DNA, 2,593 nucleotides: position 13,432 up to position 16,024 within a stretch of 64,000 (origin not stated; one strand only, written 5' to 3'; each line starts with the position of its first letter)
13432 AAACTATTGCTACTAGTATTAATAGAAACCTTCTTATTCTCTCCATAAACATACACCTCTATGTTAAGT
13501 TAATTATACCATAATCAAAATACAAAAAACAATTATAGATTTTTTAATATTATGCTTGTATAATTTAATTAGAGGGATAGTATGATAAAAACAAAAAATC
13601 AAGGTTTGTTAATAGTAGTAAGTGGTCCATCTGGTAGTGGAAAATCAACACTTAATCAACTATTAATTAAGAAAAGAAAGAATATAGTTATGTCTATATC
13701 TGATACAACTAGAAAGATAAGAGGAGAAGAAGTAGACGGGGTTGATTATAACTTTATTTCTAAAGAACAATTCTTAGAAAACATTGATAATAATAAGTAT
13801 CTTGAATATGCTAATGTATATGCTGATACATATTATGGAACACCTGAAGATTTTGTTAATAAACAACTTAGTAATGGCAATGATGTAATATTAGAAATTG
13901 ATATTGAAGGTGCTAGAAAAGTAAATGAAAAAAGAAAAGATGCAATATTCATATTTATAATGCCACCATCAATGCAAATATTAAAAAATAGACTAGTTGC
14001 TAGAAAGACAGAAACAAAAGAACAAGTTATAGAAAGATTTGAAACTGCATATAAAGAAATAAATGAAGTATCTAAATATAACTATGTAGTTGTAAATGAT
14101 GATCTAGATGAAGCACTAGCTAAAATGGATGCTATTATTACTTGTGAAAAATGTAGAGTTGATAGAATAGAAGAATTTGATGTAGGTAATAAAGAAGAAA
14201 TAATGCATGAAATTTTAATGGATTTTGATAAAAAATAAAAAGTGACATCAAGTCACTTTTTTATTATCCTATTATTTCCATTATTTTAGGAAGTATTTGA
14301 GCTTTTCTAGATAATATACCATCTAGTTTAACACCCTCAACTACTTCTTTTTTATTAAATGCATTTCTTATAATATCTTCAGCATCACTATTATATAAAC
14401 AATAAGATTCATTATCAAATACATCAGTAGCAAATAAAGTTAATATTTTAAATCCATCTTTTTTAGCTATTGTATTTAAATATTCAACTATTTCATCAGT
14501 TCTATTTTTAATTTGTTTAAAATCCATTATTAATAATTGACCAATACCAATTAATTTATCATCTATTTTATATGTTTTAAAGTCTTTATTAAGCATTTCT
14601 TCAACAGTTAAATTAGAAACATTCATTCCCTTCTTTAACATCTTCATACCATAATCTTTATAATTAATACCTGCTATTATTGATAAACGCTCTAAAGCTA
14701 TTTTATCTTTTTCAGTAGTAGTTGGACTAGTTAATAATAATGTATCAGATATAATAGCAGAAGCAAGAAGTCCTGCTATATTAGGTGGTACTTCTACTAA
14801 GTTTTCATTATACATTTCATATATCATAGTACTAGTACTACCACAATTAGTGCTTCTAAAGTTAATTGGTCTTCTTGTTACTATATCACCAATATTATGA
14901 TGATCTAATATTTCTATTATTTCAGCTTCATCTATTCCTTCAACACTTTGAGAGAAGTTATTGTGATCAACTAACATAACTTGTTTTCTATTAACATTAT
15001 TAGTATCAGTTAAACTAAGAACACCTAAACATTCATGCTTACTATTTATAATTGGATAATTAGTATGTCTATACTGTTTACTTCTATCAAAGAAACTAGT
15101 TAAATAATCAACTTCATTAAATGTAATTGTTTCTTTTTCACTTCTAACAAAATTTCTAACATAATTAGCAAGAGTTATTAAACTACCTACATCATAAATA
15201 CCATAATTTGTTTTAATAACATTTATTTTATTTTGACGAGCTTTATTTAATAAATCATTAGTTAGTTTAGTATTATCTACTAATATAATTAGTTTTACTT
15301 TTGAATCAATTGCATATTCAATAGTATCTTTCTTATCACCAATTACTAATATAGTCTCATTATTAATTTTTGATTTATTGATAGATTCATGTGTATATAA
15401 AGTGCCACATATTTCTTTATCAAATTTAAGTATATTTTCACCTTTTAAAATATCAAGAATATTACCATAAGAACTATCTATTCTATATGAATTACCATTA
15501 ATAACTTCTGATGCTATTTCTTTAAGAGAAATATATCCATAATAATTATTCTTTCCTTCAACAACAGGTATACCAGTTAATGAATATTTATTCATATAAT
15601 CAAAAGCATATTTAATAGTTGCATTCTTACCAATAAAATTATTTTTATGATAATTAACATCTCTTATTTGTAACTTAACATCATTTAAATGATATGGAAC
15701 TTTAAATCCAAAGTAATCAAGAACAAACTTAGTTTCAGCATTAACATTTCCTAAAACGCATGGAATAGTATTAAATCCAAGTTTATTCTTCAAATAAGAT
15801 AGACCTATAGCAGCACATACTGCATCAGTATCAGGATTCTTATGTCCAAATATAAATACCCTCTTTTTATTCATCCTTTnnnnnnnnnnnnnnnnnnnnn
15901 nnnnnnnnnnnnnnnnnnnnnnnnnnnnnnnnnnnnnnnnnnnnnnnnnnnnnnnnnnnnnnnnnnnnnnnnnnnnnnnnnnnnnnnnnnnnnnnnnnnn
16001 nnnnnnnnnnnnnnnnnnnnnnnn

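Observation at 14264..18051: Orphan 723-aa adenosine-deaminase-fold protein with extra domains, translationally coupled to a CBS-regulated pyrophosphatase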

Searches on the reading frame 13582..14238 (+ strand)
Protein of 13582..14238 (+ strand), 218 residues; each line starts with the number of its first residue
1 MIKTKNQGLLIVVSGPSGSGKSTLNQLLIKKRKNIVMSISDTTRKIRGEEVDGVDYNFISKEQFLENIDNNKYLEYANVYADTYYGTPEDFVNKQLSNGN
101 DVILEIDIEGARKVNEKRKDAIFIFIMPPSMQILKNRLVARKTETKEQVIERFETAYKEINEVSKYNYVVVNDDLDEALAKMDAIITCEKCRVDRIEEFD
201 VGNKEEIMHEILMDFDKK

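Call 76: search_protein_families(library=pfam, proteins=[window:13582-14238:+], max_evalue=0.001)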
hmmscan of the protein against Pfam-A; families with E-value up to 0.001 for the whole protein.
window:13582-14238:+ (218 aa): 6 families
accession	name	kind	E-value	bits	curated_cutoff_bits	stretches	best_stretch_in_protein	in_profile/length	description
PF00625.27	Guanylate_kin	-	4.5e-48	163.8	25.2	1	10-187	4-180/182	Guanylate kinase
PF13671.12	AAA_33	-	7.6e-06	26.7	27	1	10-151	1-134/143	AAA domain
PF13238.12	AAA_18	-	4.1e-05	24.5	29.4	1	11-149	1-119/128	AAA domain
PF01926.29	MMR_HSR1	-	0.00013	22.5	21.9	1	11-56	2-48/113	50S ribosome-binding GTPase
PF00005.33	ABC_tran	-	0.00043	21.3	25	1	6-55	9-65/137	ABC transporter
PF10443.15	RNA12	-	0.0009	18.6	27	0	9-37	18-47/429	RNA12 protein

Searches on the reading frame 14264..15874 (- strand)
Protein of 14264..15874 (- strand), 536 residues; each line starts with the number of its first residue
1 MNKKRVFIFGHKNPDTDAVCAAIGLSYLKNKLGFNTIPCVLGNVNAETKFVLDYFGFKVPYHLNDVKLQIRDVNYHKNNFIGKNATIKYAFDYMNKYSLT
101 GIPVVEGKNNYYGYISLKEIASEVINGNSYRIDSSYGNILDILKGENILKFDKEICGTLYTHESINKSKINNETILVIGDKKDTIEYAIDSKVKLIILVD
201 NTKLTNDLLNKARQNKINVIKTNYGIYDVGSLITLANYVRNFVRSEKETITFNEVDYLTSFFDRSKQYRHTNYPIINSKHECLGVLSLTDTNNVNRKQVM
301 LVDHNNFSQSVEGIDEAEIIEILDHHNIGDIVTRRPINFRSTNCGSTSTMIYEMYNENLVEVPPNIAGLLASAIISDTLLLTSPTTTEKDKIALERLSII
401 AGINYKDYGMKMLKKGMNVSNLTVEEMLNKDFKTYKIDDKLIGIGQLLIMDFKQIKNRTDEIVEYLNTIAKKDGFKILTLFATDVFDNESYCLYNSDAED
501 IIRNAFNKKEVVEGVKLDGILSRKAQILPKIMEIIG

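Call 3: search_protein_families(library=pfam, proteins=[window:14264-15874:-], max_evalue=1)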
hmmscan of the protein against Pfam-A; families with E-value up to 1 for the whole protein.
window:14264-15874:- (536 aa): 6 families
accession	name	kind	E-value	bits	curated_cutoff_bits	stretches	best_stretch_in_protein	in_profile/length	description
PF01368.27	DHH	-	2.2e-29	102.7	28.1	2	229-374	15-125/125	DHH family, N-terminal domain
PF02833.19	DHHA2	-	3.2e-26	92.6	27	1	410-533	1-125/126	DHHA2 domain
PF07085.17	DRTGG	-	1.4e-09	38.2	25.2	1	168-234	36-103/105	DRTGG domain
PF00571.33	CBS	-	9.4e-09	35.9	24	1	80-124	11-55/57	CBS domain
PF09023.15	Staphostatin_B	-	0.13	12.8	25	0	289-334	43-88/105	Staphostatin B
PF02001.22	DUF134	-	0.23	12.5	27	1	385-448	28-88/98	Protein of unknown function DUF134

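Call 4: search_protein_families(library=ncbifam, proteins=[window:14264-15874:-], max_evalue=1)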
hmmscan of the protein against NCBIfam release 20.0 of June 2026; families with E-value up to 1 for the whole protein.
window:14264-15874:- (536 aa): 16 families
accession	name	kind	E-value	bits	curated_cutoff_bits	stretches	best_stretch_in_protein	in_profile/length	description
NF011440.0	PRK14869.1-2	equivalog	2.1e-155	518.4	746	1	5-535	3-537/541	putative manganese-dependent inorganic diphosphatase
NF011443.0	PRK14869.1-5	equivalog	1.5e-148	495.7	335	1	2-535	2-544/546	putative manganese-dependent inorganic diphosphatase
NF011441.0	PRK14869.1-3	equivalog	7.7e-131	437.4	753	1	4-535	3-543/548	putative manganese-dependent inorganic diphosphatase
NF011442.0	PRK14869.1-4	equivalog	2.5e-113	379.4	400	1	2-534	2-538/543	putative manganese-dependent inorganic diphosphatase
NF003877.0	PRK05427.1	equivalog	1e-98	330.6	283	2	293-533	63-304/308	manganese-dependent inorganic pyrophosphatase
NF011449.0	PRK14869.2-5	equivalog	2.7e-95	320.1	411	2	266-534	176-444/451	putative manganese-dependent inorganic diphosphatase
NF011444.0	PRK14869.1-6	equivalog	1e-93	314.8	1105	1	3-535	2-544/547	putative manganese-dependent inorganic diphosphatase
NF011445.0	PRK14869.2-1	equivalog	4.8e-88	295.9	483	1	3-535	2-545/548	putative manganese-dependent inorganic diphosphatase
NF011447.0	PRK14869.2-3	equivalog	3.7e-87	293.1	522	1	5-532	3-537/540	putative manganese-dependent inorganic diphosphatase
NF011448.0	PRK14869.2-4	equivalog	1.9e-77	260.9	562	1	3-533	8-558/563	putative manganese-dependent inorganic diphosphatase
NF011446.0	PRK14869.2-2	equivalog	8.6e-73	245.7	601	1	4-534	11-556/576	putative manganese-dependent inorganic diphosphatase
NF038279.1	TF_CBS_SpxR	exception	4e-08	32.4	600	1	151-297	95-248/427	CBS-HotDog domain-containing transcription factor SpxR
NF041569.1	A-tRNAntase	equivalog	4.6e-05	21.8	1440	1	320-394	93-166/880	A-adding tRNA nucleotidyltransferase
NF041630.1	CBS_CbpB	equivalog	0.00011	22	125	1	85-130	28-73/143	cyclic-di-AMP-binding protein CbpB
NF053863.1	DS11_antiphage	equivalog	0.0036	16.5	260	1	79-131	86-138/305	CBS domain-containing anti-phage protein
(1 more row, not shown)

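Call 5: search_protein_families(library=padloc, proteins=[window:14264-15874:-], max_evalue=1)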
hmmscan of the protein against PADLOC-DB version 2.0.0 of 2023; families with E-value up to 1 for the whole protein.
window:14264-15874:- (536 aa): 2 families
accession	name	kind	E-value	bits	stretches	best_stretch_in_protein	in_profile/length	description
PDLC01248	Cas1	-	0.0041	14.6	1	158-237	2-75/289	"CAS-I,CAS-II,CAS-III,CAS-IV,CAS-V,CAS-VI; acquisition_1"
PDLC00928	Cas1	-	0.0061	13.6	1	158-238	2-80/315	Cas1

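Call 69: find_related_loci(query=window:14264-15874:-, collection=metagenome_contigs, flank=6000)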
Query window:14264-15874:- (536 aa) in metagenome_contigs; peptide patterns used: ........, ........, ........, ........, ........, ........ (x = any residue, [..] = any of these).
149 stretches matched a pattern; 27 encode a relative of the query (tblastn E <= 1e-3); 27 distinct loci.
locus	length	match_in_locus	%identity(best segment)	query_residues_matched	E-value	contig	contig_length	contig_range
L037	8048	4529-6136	100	1-536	0e+0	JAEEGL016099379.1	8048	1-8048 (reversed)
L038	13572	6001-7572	72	6-535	0e+0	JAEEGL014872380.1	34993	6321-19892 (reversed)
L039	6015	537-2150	64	1-533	0e+0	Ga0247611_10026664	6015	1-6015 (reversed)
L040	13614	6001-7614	63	1-533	0e+0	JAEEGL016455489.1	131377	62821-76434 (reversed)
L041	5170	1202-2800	61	5-535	0e+0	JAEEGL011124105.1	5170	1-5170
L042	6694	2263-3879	61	1-535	0e+0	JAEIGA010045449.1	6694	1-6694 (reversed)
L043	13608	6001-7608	60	1-535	0e+0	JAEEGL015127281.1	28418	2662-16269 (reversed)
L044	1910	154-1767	59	1-535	0e+0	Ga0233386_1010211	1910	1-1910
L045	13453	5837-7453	58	1-535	0e+0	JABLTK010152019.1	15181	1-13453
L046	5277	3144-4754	59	1-535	0e+0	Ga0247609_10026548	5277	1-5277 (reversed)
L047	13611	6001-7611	61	1-535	0e+0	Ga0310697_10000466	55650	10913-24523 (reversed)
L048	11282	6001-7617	59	1-535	0e+0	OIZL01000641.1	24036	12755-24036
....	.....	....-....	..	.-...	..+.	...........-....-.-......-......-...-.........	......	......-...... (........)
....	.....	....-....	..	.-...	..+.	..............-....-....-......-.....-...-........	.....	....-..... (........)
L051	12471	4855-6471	58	1-535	0e+0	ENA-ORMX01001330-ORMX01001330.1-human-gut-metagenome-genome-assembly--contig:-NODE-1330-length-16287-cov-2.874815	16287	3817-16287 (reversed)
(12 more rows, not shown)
